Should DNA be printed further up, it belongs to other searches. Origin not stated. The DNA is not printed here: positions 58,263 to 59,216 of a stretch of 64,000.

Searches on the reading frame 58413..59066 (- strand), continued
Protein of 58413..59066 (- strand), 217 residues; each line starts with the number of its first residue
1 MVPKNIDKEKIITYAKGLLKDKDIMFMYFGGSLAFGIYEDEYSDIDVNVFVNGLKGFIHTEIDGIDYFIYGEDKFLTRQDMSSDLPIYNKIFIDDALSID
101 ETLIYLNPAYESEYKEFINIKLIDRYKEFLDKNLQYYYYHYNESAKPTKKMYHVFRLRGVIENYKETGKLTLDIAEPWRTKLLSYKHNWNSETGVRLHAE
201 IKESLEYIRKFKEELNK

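Call 72: search_protein_families(library=pfam, alignment_id=A5, max_evalue=0.001)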
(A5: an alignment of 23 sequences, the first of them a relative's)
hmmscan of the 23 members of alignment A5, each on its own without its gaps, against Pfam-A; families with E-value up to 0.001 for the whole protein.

A. member 1, L040:77-1120:+ (347 aa): 1 family
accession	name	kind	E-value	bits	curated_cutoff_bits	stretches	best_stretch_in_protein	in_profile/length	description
PF00476.26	DNA_pol_A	-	1.4e-23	83.9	34.3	1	7-202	103-264/381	DNA polymerase family A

B. families by the number of members that match (of 23 scanned): 20 families
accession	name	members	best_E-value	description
PF02773.21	S-AdoMet_synt_C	1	7.9e-58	S-adenosylmethionine synthetase, C-terminal domain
PF02772.21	S-AdoMet_synt_M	1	6.2e-38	S-adenosylmethionine synthetase, central domain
PF01555.25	N6_N4_Mtase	1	5.1e-32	DNA methylase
PF24726.1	DUF7678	1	3e-30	Domain of unknown function (DUF7678)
PF00438.25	S-AdoMet_synt_N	1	1.4e-29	S-adenosylmethionine synthetase, N-terminal domain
PF08706.16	D5_N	1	5.3e-26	D5 N terminal like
PF00476.26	DNA_pol_A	1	1.4e-23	DNA polymerase family A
PF19263.5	DUF5906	1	1.5e-15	Family of unknown function (DUF5906)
PF00176.29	SNF2-rel_dom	1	3.4e-13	SNF2-related domain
PF06855.17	YozE_SAM_like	1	5.9e-13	YozE SAM-like fold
PF19854.4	DUF6329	1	1.7e-11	Family of unknown function (DUF6329)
PF08845.15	SymE_toxin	1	1.7e-09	Toxin SymE, type I toxin-antitoxin system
PF12957.13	DUF3846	1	3.3e-09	Domain of unknown function (DUF3846)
PF07374.17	DUF1492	1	2.1e-06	Protein of unknown function (DUF1492)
PF02195.25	ParB_N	1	2.3e-06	ParB N-terminal domain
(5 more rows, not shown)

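Call 97: find_encoding_contigs(protein=P0058, flank=6000, max_places=3)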
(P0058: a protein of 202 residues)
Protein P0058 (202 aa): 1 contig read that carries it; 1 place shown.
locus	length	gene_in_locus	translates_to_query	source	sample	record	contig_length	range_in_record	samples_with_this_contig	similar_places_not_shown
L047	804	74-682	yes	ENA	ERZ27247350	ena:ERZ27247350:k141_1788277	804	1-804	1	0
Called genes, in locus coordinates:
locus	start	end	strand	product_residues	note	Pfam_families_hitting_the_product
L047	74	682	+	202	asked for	-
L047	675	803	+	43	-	?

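Call 98: find_encoding_contigs(protein=P0074, flank=6000, max_places=3)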
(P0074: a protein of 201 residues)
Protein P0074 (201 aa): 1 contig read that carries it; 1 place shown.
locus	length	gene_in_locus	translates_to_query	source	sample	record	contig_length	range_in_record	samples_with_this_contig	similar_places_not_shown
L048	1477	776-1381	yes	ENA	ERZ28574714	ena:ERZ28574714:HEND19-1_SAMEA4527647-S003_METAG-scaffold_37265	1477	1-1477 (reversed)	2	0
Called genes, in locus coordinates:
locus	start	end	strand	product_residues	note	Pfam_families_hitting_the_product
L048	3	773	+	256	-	?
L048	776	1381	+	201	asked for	-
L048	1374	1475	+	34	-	?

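Call 99: find_encoding_contigs(protein=P0049, flank=6000, max_places=3)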
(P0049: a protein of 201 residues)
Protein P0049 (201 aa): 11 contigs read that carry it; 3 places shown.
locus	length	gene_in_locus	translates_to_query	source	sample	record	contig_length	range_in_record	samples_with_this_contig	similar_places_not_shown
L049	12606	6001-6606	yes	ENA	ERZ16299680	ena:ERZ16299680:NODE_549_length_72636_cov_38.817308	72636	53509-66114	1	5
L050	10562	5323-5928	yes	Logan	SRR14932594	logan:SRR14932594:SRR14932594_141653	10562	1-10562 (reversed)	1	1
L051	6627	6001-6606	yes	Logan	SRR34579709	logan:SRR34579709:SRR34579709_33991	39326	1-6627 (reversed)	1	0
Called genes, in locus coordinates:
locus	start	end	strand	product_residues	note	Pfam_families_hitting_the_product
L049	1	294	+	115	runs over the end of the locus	-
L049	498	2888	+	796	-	-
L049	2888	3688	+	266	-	PF16774:Dit_N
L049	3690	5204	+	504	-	-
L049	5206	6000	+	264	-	-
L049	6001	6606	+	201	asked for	PF01909:NTP_transf_2 (faint)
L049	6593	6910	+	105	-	-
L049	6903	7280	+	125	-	PF09682:Phage_holin_6_1 (faint)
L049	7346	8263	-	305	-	-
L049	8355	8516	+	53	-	-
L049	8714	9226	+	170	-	PF04545:Sigma70_r4 (weak)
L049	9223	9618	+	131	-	-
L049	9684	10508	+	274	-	PF01909:NTP_transf_2, PF18765:Polbeta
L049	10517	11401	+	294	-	PF01909:NTP_transf_2, PF18765:Polbeta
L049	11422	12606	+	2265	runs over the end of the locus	PF05593:RHS_repeat (weak), PF25023:TEN_YD-shell (weak), PF13385:Laminin_G_3, PF05593:RHS_repeat (weak)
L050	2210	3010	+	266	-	PF16774:Dit_N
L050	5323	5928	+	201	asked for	PF01909:NTP_transf_2 (faint)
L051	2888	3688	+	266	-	PF16774:Dit_N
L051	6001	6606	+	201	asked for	PF01909:NTP_transf_2 (faint)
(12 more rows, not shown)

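Call 101: search_protein_families(library=phrogs, alignment_id=A2, max_evalue=0.01)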
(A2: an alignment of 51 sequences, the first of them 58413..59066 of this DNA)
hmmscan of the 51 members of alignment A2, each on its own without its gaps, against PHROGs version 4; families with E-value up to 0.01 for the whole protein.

A. member 1, window:58413-59066:- (217 aa): 0 families

B. families by the number of members that match (of 51 scanned): 9 families
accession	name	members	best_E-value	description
phrog_388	-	31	3e-07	nucleotidyltransferase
phrog_14344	-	3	0.00032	nucleotidyltransferase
phrog_33308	-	1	0.0012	-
phrog_17236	-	1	0.0015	DNA primase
phrog_18009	-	1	0.0017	-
phrog_15920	-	1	0.0042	-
phrog_10331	-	1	0.0046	DNA binding protein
phrog_15166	-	1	0.0061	-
phrog_14657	-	1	0.0099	-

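Call 102: search_dna_similar(collection=phages, mode=protein, query=P0036, max_evalue=0.01, max_rows=15)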
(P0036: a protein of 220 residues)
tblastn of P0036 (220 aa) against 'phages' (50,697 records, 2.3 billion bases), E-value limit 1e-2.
No match.

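Call 103: search_dna_similar(collection=phages, mode=protein, query=L006:10960-11352:+, max_evalue=0.01, max_rows=15)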
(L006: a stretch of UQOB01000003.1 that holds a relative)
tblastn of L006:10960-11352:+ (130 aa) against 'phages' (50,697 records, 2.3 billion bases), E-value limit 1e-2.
Records with a match: 8; places in all: 8; records where one place covers at least 80% of the query: 8.
Best place of each record, by identity: <60% 8.
By first word of the organism name: Faecalibacterium 4; Anaeroplasmataceae 1; Roseburia 1; Bacteriophage 1; Dulem 1.
By host as written in the record: Faecalibacterium prausnitzii 4; - 2; Anaeroplasmataceae 1; Propithecus coquereli 1.
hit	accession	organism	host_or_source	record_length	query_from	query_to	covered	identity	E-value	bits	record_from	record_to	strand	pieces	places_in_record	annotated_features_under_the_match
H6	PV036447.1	Anaeroplasmataceae phage NatCom_34063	Anaeroplasmataceae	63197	1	130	100%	56.2%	1e-41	151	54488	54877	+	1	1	holin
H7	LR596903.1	Roseburia phage Shimadzu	-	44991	1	129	99%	35.3%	2e-18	85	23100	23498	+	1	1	orf28: hypothetical protein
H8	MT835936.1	Bacteriophage sp.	human fecal samples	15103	3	124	94%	36.1%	5e-14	73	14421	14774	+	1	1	record has no annotation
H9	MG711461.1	Faecalibacterium phage FP_Lagaffe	Faecalibacterium prausnitzii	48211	1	130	100%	32.8%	6e-10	61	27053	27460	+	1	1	holin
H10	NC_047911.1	Faecalibacterium phage FP_Lagaffe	Faecalibacterium prausnitzii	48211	1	130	100%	32.8%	6e-10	61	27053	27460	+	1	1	holin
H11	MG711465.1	Faecalibacterium phage FP_Brigit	Faecalibacterium prausnitzii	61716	1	122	94%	34.1%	6e-10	61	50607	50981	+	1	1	holin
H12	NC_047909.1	Faecalibacterium phage FP_Brigit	Faecalibacterium prausnitzii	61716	1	122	94%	34.1%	6e-10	61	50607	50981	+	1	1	holin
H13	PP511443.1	Dulem virus 37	Propithecus coquereli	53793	2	124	95%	32.3%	4e-13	70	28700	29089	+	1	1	hypothetical protein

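Call 104: get_annotated_region(hit=H6, flank=6000)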
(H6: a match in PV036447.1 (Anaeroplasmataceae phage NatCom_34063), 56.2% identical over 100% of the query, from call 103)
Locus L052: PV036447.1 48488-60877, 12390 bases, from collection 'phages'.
description: Anaeroplasmataceae phage NatCom_34063, complete genome.
organism: Anaeroplasmataceae phage NatCom_34063 (NCBI taxid 3403515)
taxonomy: Viruses; Duplodnaviria; Heunggongvirae; Uroviricota; Caudoviricetes; Ca. Heliusvirales
host: Anaeroplasmataceae; source: human feces; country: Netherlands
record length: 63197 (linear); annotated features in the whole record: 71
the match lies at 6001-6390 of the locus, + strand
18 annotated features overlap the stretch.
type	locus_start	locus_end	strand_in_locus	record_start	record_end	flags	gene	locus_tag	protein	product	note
CDS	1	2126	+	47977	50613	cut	-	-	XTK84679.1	tail length tape measure protein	-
CDS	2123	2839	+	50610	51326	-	-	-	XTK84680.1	hypothetical protein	-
CDS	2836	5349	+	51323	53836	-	-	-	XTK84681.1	minor head protein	-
CDS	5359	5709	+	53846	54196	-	-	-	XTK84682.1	hypothetical protein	-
CDS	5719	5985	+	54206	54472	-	-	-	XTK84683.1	hypothetical protein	-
CDS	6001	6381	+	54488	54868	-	-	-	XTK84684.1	holin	-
CDS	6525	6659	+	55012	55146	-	-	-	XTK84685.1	hypothetical protein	-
CDS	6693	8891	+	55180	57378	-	-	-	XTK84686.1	hypothetical protein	-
CDS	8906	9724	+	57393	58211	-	-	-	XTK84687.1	hypothetical protein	-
CDS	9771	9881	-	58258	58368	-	-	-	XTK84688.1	hypothetical protein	-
CDS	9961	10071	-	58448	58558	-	-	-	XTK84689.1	hypothetical protein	-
CDS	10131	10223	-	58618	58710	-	-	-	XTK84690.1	hypothetical protein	-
CDS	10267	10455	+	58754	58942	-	-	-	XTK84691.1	hypothetical protein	-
CDS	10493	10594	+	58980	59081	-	-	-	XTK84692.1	hypothetical protein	-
CDS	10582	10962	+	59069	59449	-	-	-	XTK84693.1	hypothetical protein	-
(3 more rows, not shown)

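Call 105: get_annotated_region(hit=H9, flank=5000)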
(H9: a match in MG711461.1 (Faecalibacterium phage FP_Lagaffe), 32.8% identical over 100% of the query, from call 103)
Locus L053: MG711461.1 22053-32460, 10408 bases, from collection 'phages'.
description: Faecalibacterium phage FP_Lagaffe, complete genome.
organism: Faecalibacterium phage FP_Lagaffe (NCBI taxid 2070183)
taxonomy: Viruses; Duplodnaviria; Heunggongvirae; Uroviricota; Caudoviricetes; Lagaffevirus; Lagaffevirus lagaffe
host: Faecalibacterium prausnitzii; source: -; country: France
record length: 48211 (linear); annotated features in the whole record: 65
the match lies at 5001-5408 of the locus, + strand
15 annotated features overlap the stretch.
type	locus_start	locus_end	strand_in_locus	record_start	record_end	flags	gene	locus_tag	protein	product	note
CDS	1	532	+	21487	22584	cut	-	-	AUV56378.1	BPP-1 major tropism-determinant-like protein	-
CDS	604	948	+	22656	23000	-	-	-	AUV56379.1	Avd-like protein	-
CDS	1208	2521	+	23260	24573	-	-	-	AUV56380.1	reverse transcriptase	-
CDS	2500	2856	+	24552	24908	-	-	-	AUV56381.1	hypothetical protein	-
CDS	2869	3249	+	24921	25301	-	-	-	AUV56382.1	hypothetical protein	-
CDS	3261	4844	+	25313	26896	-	-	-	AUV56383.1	endolysin, N-acetylmuramoyl-L-alanine amidase domain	Endolysin, N-acetylmuramoyl-L-alanine amidase domain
CDS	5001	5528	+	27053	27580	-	-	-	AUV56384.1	holin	-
CDS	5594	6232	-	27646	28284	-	-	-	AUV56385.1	hypothetical protein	-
CDS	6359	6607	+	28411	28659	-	-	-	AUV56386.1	hypothetical protein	-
CDS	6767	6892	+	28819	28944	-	-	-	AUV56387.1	hypothetical protein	-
CDS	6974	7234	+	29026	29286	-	-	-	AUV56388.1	hypothetical protein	-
CDS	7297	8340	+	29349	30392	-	-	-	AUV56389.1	integrase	Integrase, IS30 Transposase family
CDS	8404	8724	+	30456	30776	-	-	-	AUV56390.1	putative DNA binding domain-containing protein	Helice-turn-helice domain-containing protein, Putative DNA binding domain-containing protein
CDS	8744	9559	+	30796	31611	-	-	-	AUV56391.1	hypothetical protein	-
CDS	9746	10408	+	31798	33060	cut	-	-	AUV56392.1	formylglycine-generating enzyme domain-contaning protein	-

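Call 106: get_annotated_region(hit=H7, flank=5000)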
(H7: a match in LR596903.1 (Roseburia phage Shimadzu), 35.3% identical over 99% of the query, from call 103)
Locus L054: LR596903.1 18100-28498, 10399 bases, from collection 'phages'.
description: Roseburia phage Shimadzu genome assembly, chromosome: 1.
organism: Roseburia phage Shimadzu (NCBI taxid 2570913)
taxonomy: Viruses; Duplodnaviria; Heunggongvirae; Uroviricota; Caudoviricetes
host: -; source: -; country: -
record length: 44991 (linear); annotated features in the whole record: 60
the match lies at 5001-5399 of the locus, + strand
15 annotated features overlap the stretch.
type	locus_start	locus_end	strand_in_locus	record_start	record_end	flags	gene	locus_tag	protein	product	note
CDS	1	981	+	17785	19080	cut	orf22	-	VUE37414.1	tail fibre protein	-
CDS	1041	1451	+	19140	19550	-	orf23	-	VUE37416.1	Avd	-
CDS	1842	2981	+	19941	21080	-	orf24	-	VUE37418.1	Reverse transcriptase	-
CDS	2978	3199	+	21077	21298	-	orf25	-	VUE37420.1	hypothetical protein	-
CDS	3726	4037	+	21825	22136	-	orf26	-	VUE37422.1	hypothetical protein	-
CDS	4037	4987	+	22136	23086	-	orf27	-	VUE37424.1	Endolysin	-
CDS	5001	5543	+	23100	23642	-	orf28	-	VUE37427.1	hypothetical protein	-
CDS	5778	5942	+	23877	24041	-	orf29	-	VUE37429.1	hypothetical protein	-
CDS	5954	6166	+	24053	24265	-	orf30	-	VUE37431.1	hypothetical protein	-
CDS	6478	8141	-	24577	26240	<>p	orf31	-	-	Integrase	-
CDS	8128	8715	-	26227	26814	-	orf32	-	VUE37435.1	hypothetical protein with TM2 domain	-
CDS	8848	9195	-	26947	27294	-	orf33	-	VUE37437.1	Repressor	-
CDS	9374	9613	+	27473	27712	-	orf34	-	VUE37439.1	putative regulator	-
CDS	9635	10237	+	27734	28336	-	orf35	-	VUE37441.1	putative thymidilate synthetase ThyX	-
CDS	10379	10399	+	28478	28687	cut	orf36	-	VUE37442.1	hypothetical protein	-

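Call 113: find_related_loci(query=A1, collection=metagenome_contigs, flank=5000)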
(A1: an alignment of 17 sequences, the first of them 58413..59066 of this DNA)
Query A1 (217 aa) in metagenome_contigs; peptide patterns used: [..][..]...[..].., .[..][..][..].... (x = any residue, [..] = any of these).
403 stretches matched a pattern; 8 encode a relative of the query (tblastn E <= 1e-3); 8 distinct loci.
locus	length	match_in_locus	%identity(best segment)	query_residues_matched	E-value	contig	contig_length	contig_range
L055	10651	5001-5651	42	1-216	3e-54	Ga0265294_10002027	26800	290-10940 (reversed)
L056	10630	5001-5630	43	6-214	8e-52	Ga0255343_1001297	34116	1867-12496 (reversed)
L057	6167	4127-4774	40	1-215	5e-51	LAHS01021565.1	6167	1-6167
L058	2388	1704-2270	46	6-194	2e-50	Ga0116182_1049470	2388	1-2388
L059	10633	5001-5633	40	6-215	4e-43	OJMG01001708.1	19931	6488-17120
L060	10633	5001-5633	40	6-215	3e-42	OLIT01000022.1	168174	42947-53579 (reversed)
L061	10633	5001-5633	39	6-215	2e-41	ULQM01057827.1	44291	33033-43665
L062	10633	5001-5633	38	6-215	3e-40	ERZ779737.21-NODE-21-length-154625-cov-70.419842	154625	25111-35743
